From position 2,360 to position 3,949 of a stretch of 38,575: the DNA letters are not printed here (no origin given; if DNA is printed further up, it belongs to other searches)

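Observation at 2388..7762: CqsA/LqsA-like alpha-oxoamine synthase coupled to a 6-TM hybrid kinase and a REC-HD-GYP regulator: candidate small-molecule signalling circuit feeding c-di-GMP turnover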

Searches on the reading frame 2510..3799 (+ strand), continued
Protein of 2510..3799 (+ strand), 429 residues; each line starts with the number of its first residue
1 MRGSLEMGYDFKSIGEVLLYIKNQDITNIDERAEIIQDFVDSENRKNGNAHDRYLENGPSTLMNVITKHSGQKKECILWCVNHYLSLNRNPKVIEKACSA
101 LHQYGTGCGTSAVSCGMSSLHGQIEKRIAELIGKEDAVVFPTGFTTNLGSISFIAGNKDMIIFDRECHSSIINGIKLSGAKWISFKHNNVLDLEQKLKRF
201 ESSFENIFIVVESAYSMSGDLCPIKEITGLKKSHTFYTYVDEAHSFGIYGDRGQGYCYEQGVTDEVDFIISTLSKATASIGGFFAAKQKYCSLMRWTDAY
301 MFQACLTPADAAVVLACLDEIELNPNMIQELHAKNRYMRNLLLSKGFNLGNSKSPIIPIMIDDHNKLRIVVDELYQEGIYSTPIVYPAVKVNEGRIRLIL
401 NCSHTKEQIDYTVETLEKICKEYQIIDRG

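Call 50: search_protein_families(library=pfam, proteins=[L081:7605-9047:+, L083:3700-5820:+], max_evalue=0.01)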
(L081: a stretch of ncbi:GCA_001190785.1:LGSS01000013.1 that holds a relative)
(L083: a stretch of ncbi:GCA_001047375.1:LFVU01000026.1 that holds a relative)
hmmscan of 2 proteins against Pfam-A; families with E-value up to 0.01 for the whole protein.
L081:7605-9047:+ (480 aa): 2 families
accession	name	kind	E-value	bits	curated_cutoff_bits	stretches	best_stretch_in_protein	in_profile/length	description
PF02518.31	HATPase_c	-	1.1e-28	100.4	26.4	1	337-449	2-110/111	Histidine kinase-, DNA gyrase B-, and HSP90-like ATPase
PF00512.31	HisKA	-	7.5e-10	39.2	26.9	1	222-289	1-65/66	His Kinase A (phospho-acceptor) domain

L083:3700-5820:+ (706 aa): 11 families
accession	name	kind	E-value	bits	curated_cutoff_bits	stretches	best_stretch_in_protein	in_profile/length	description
PF17159.10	MASE3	-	3.5e-57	194.1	31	1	36-258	3-226/226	Membrane-associated sensor domain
PF02518.31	HATPase_c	-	4.6e-31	108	26.4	1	561-670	2-109/111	Histidine kinase-, DNA gyrase B-, and HSP90-like ATPase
PF00512.31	HisKA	-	8.5e-10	39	26.9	1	443-514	2-66/66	His Kinase A (phospho-acceptor) domain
PF12860.13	PAS_7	-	3.5e-08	34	27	1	311-421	4-115/115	PAS fold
PF14501.12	HATPase_c_5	-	1.1e-06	29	22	1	565-657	6-91/102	GHKL domain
PF13188.13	PAS_8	-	6.2e-06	26.4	21.8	1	305-341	4-38/65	PAS domain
PF13426.13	PAS_9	-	8.6e-06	26.4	27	1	313-415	2-103/103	PAS domain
PF13581.12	HATPase_c_2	-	3.4e-05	24.3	27.4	1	572-647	39-111/127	Histidine kinase-like ATPase domain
PF08448.16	PAS_4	-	0.00011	22.8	23.1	1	308-417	1-109/110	PAS fold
PF00989.32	PAS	-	0.0011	19.3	22.6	1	305-371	4-75/113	PAS fold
PF13589.12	HATPase_c_3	-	0.0058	17.1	25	0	565-631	3-67/137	Histidine kinase-, DNA gyrase B-, and HSP90-like ATPase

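Call 53: search_solved_structures(query=window:2528-3799:+, max_evalue=1e-50, show_alignments=3)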
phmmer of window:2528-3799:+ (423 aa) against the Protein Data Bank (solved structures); distinct sequences matched with E-value up to 1e-50: 19.
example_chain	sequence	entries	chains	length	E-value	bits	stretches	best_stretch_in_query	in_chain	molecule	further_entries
3a2b_A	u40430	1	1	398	3.1e-72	246.6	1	69-419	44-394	Serine palmitoyltransferase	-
8guh_A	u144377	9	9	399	3.1e-72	246.6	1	69-419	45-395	Serine palmitoyltransferase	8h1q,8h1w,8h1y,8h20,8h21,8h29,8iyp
3tqx_A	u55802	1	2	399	3.1e-57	197.2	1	67-416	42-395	2-amino-3-ketobutyrate coenzyme A ligase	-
8s1y_A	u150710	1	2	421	2e-56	194.6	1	68-420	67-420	8-amino-7-oxononanoate synthase/2-amino-3-ketobutyrate coenzyme A ligase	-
7poa_A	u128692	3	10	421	5.2e-56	193.2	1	68-420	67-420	8-amino-7-oxononanoate synthase/2-amino-3-ketobutyrate coenzyme A ligase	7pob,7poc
1fc4_A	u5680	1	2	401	3.3e-54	187.3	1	69-420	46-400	2-AMINO-3-KETOBUTYRATE CONENZYME A LIGASE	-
28eh_A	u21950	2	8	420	7.6e-54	186.1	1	66-414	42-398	Cysteate-C-fatty acyltransferase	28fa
7bxp_A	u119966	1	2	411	1e-52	182.3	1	67-409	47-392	2-amino-3-ketobutyrate coenzyme A ligase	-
7x98_A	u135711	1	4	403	1.9e-52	181.5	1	69-414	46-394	5-aminolevulinate synthase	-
7bxq_A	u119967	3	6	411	6.5e-52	179.7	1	67-409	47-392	2-amino-3-ketobutyrate coenzyme A ligase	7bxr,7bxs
2x8u_A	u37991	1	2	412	6.7e-52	179.7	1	69-411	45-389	SERINE PALMITOYLTRANSFERASE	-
2jg2_A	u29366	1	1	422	8.6e-52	179.3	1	67-405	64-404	SERINE PALMITOYLTRANSFERASE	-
2jgt_A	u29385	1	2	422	8.7e-52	179.3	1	67-405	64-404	SERINE PALMITOYLTRANSFERASE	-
2w8j_A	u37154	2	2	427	8.9e-52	179.3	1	67-405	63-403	SERINE PALMITOYLTRANSFERASE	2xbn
2w8t_A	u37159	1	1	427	1.3e-51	178.7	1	67-405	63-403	SERINE PALMITOYLTRANSFERASE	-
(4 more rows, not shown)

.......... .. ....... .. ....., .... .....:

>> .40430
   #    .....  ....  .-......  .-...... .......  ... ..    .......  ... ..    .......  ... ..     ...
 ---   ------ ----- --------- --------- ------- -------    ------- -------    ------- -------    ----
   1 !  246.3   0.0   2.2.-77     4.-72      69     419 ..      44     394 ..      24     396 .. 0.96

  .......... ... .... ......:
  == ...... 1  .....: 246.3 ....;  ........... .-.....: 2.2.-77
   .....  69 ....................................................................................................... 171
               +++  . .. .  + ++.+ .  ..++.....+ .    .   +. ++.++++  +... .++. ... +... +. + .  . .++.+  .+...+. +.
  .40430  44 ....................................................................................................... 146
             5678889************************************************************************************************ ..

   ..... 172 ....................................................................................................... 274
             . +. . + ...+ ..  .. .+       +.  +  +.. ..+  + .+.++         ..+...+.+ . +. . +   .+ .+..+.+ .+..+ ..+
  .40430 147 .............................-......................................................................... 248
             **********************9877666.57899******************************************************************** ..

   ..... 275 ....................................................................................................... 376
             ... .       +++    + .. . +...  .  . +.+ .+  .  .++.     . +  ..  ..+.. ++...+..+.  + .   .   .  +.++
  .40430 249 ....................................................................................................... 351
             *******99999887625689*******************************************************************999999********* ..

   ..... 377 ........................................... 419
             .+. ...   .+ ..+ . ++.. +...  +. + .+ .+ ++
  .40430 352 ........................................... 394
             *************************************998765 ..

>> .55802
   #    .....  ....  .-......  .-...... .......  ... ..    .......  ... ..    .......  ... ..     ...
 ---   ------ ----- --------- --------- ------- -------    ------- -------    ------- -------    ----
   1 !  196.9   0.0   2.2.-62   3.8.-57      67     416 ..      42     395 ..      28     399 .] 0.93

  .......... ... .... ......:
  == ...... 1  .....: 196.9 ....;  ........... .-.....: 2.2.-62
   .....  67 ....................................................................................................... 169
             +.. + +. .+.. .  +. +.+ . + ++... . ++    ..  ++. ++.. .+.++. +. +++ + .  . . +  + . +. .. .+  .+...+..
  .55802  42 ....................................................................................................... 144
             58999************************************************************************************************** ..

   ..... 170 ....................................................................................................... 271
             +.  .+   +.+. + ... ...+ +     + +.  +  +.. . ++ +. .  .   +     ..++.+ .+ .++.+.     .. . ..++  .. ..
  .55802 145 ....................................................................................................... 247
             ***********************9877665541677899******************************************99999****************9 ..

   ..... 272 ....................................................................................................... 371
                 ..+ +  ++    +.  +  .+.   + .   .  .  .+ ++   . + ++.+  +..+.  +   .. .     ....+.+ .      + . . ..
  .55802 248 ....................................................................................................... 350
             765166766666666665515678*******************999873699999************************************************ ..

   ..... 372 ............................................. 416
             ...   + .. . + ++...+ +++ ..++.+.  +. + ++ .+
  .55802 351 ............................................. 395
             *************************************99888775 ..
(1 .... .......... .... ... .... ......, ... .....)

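Call 75: find_encoding_contigs(protein=P0036, flank=4000, max_places=1)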
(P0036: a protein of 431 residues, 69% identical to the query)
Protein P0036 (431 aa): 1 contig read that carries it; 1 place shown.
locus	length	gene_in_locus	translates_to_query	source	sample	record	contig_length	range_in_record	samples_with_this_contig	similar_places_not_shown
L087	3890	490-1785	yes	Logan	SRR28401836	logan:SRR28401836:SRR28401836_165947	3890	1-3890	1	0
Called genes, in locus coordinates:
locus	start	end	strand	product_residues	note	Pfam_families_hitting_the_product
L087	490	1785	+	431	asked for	PF00155:Aminotran_1_2, PF01212:Beta_elim_lyase, PF01276:OKR_DC_1 (weak)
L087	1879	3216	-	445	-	PF03133:TTL (faint), PF14397:ATPgrasp_ST (faint), PF14398:ATPgrasp_YheCD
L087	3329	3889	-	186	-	?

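Call 76: find_encoding_contigs(protein=P0072, flank=5000, max_places=1)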
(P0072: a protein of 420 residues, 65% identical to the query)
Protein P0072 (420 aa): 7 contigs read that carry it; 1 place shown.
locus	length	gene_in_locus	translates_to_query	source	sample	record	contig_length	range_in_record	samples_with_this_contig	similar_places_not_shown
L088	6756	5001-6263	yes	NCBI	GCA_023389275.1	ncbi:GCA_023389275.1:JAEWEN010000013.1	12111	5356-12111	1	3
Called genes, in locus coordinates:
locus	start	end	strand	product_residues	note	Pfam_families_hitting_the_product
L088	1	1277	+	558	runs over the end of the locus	PF02463:SMC_N, PF13555:AAA_29 (faint), PF00005:ABC_tran, PF13166:AAA_13 (faint), PF13238:AAA_18 (faint), PF02463:SMC_N (weak), PF00005:ABC_tran, PF13304:AAA_21 (weak), +1 more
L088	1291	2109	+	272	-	PF02361:CbiQ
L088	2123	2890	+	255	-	PF13263:PHP_C (weak)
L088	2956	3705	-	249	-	PF01643:Acyl-ACP_TE, PF13279:4HBT_2 (faint), PF20791:Acyl-ACP_TE_C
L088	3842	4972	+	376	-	PF00149:Metallophos, PF12850:Metallophos_2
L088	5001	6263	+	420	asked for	PF01053:Cys_Met_Meta_PP (faint), PF00155:Aminotran_1_2, PF01212:Beta_elim_lyase (weak), PF01276:OKR_DC_1 (weak)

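Call 77: find_encoding_contigs(protein=P0083, flank=5000, max_places=1)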
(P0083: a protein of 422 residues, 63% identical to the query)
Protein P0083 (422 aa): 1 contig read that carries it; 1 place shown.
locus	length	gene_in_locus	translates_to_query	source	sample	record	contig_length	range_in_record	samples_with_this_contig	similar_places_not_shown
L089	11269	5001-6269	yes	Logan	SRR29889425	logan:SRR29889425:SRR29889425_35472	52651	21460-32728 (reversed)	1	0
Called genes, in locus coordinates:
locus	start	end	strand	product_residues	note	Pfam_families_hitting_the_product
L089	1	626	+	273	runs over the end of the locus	PF02110:HK, PF08543:Phos_pyr_kin (weak), PF01256:Carb_kinase (weak)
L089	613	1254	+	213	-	PF02581:TMP-TENI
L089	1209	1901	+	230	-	PF00702:Hydrolase, PF12710:HAD, PF13419:HAD_2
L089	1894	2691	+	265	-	PF01256:Carb_kinase (weak), PF08543:Phos_pyr_kin, PF00294:PfkB (weak)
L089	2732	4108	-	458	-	PF00015:MCPsignal, PF13682:CZB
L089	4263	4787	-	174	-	PF16729:DUF5067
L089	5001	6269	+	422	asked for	PF00266:Aminotran_5 (faint), PF00155:Aminotran_1_2, PF01212:Beta_elim_lyase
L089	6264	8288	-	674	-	PF12698:ABC2_membrane_3 (faint), PF00497:SBP_bac_3, PF00990:GGDEF, PF01966:HD, PF13487:HD_5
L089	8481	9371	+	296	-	PF12850:Metallophos_2 (weak)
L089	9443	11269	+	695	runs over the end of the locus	PF02743:dCache_1, PF22673:MCP-like_PDC_1, PF00672:HAMP, PF00015:MCPsignal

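Call 78: find_encoding_contigs(protein=P0066, flank=5000, max_places=1)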
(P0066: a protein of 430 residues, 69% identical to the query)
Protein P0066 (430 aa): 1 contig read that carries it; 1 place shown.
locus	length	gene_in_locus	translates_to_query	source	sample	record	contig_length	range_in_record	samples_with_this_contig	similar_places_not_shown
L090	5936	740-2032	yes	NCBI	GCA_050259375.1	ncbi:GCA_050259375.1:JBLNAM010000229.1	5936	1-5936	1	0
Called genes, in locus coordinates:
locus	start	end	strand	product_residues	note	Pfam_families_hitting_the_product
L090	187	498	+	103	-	PF13669:Glyoxalase_4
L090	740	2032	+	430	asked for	PF00155:Aminotran_1_2, PF01212:Beta_elim_lyase (weak)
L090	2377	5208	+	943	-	PF00512:HisKA, PF02518:HATPase_c, PF00072:Response_reg, PF01627:Hpt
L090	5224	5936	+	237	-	PF00072:Response_reg, PF01966:HD (faint)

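Call 85: search_dna_similar(query=window:2528-3799:+, collection=plasmids, mode=protein, max_rows=60, rows=spread, max_evalue=1e-15)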
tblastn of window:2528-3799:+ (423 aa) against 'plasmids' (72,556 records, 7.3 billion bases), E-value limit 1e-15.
Records with a match: 795; places in all: 918; records where one place covers at least 80% of the query: 640.
Best place of each record, by identity: <60% 795.
By first word of the organism name: Rhizobium 124; Ralstonia 113; Sinorhizobium 66; Burkholderia 45; Bacillus 42; Streptomyces 27; Acinetobacter 25; Mesorhizobium 19; Ensifer 17; Bradyrhizobium 17; and 101 more.
By predicted mobility (MOB-suite, as given by PLSDB): non-mobilizable 431; conjugative 196; mobilizable 168.
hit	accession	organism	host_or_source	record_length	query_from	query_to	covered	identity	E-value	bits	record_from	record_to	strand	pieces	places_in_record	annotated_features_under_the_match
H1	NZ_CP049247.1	Rhizobium rhizoryzae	cell culture,soil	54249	6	420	98%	44.8%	1e-114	376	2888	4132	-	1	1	aminotransferase class I/II-fold pyridoxal phosphate-dependent enzyme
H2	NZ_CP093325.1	Bacillus sp. N5-665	whole organism,peat soil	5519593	68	420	83%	36.2%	6e-63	226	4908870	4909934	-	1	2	none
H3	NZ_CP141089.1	Escherichia coli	Homo sapiens,Infected Human Urine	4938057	68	423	84%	34.8%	9e-62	223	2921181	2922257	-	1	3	none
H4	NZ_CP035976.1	Bacillus mycoides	cell culture,soil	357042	68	416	83%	34.7%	9e-56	206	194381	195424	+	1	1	aminotransferase class I/II-fold pyridoxal phosphate-dependent enzyme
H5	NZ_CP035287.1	Paracoccus versutus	whole organism,soil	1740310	17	416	95%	30.1%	8e-43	168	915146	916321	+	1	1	none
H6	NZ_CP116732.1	Agrobacterium tumefaciens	Gaillardia,cell culture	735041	64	413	83%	34.1%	5e-58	212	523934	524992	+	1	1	hemA: 5-aminolevulinate synthase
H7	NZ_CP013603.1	Rhizobium sp. N731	Phaseolus vulgaris,Whole ...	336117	61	413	83%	33.5%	5e-53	197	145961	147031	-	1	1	hemA: 5-aminolevulinate synthase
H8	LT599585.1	Pseudomonas veronii 1YdBTEX2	-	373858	71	410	80%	34.6%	3e-61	221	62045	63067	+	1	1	8-amino-7-oxononanoate synthase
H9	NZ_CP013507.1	Rhizobium sp. N1341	Phaseolus vulgaris,Whole ...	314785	61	413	83%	33.2%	2e-52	196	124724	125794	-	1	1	hemA: 5-aminolevulinate synthase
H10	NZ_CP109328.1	Streptomyces sp. NBC_01591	-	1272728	60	419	85%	32.5%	5e-57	209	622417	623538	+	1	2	none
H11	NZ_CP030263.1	Ensifer adhaerens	Zea mays,whole organism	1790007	2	420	99%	27.8%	8e-49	185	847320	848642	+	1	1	none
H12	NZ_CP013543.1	Rhizobium phaseoli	Phaseolus vulgaris,Whole ...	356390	61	413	83%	33.0%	1e-52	196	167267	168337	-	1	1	hemA: 5-aminolevulinate synthase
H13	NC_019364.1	Sulfitobacter guttiformis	-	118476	65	416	83%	32.9%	2e-49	187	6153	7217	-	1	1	hemA: 5-aminolevulinate synthase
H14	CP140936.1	Sinorhizobium meliloti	Medicago lupulina,whole organism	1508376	33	416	91%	29.9%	7e-40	159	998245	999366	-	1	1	hemA: 5-aminolevulinate synthase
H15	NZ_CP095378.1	Bacillus cereus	cell cuture,Pond silt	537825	64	419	84%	32.1%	2e-52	196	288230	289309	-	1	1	hemA: 5-aminolevulinate synthase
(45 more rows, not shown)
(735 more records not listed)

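Call 86: get_annotated_region(hit=H1, flank=7000)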
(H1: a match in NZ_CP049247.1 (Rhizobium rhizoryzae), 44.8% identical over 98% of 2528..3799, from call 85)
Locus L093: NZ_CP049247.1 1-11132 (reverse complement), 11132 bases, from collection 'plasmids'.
description: Rhizobium rhizoryzae strain DSM 29514 plasmid unnamed1, complete sequence
organism: Rhizobium rhizoryzae (NCBI taxid 451876)
taxonomy: Bacteria; Pseudomonadota; Alphaproteobacteria; Hyphomicrobiales; Rhizobiaceae; Rhizobium; Rhizobium rhizoryzae
host: -; source: cell culture,soil; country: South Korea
typing (MOB-suite, as given by PLSDB): non-mobilizable
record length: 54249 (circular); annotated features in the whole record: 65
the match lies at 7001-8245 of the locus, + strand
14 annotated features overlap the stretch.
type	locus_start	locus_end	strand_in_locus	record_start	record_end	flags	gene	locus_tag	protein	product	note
CDS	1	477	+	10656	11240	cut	-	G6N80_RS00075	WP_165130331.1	lysozyme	-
CDS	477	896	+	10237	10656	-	-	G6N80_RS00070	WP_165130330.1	hypothetical protein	-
CDS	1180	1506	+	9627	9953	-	-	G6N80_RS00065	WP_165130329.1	phage holin family protein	-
CDS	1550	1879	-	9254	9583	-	-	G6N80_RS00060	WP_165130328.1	BrnA antitoxin family protein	-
CDS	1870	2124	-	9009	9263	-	-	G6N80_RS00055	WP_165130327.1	BrnT family toxin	-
CDS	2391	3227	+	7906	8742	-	-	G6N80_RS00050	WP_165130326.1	DNA adenine methylase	GO:0032775 - DNA methylation on adenine [Evidence IEA]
CDS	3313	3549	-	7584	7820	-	-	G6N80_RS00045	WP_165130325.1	hypothetical protein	-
CDS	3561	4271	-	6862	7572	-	-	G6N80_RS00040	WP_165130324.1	SOS response-associated peptidase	GO:0018142 - obsolete protein-DNA covalent cross-linking [Evidence IEA]; GO:0009432 - SOS response [Evidence IEA]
CDS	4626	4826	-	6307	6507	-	-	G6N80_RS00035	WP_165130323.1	hypothetical protein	-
CDS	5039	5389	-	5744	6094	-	-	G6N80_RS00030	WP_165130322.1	hypothetical protein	-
CDS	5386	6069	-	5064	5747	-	-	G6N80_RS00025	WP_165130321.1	ParA family protein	-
CDS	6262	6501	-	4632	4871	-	-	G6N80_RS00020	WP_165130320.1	hypothetical protein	-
CDS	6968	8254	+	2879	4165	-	-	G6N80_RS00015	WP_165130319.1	aminotransferase class I/II-fold pyridoxal phosphate-dependent enzyme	GO:0009058 - biosynthetic process [Evidence IEA]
CDS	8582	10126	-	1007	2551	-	-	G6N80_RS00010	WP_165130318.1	class I SAM-dependent methyltransferase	-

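Call 87: find_related_loci(query=A1, collection=viral_contigs, flank=6000)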
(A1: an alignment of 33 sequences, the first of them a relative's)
Query A1 (423 aa) in viral_contigs; peptide patterns used: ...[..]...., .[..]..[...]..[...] (x = any residue, [..] = any of these).
27 stretches matched a pattern, but none encodes a relative of the query by tblastn (E <= 1e-3).
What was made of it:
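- Tried and rejected: No AOS relative was found (call 87).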
